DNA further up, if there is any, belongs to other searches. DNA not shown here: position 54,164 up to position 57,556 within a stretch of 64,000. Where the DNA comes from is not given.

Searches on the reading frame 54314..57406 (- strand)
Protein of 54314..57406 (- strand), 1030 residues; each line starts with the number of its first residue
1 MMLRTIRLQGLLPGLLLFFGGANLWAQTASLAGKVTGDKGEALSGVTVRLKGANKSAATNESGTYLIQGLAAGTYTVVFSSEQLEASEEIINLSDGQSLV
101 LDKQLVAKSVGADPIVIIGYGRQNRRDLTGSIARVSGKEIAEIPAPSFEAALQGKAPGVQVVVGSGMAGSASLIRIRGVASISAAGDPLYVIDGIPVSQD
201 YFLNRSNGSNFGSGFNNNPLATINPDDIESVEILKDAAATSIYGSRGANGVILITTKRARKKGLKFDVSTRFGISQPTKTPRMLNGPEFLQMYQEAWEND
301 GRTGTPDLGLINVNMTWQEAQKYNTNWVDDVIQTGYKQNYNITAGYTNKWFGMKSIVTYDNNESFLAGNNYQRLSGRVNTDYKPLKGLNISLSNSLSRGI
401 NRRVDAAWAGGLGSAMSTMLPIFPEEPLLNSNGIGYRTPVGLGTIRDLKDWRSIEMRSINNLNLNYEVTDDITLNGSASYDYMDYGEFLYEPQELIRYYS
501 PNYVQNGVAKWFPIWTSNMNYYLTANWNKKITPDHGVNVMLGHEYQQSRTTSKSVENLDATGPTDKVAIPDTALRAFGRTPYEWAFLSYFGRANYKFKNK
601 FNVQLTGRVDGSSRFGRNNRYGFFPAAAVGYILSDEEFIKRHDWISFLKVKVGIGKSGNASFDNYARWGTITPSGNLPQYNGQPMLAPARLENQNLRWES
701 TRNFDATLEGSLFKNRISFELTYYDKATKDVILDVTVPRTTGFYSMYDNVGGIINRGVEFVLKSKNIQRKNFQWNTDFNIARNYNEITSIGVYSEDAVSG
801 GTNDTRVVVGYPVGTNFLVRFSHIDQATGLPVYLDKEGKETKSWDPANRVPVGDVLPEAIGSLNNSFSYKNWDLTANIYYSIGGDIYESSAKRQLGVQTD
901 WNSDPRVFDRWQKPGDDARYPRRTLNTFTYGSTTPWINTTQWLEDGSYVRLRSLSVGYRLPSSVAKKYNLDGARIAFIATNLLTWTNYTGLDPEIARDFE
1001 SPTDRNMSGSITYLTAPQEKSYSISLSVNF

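Call 4: search_protein_families(library=pfam, proteins=[window:54314-57406:-], max_evalue=0.01)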
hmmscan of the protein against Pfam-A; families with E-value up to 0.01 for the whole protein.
window:54314-57406:- (1030 aa): 5 families
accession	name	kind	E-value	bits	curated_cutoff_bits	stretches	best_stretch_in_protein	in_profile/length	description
PF07715.20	Plug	-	1.5e-21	77.4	23.9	1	125-251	2-107/107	TonB-dependent Receptor Plug Domain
PF13620.12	CarboxypepD_reg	-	8.3e-14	52.1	32.3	1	30-105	1-81/82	Carboxypeptidase regulatory-like domain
PF13715.12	CarbopepD_reg_2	-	6.7e-12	45.7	32.2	1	32-116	2-87/88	CarboxypepD_reg-like domain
PF17210.9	SdrD_B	-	8.1e-05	23.2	29.7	1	41-82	22-67/112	SdrD B-like domain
PF17802.7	SpaA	-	0.0016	19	23.1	1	34-77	7-56/91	Prealbumin-like fold domain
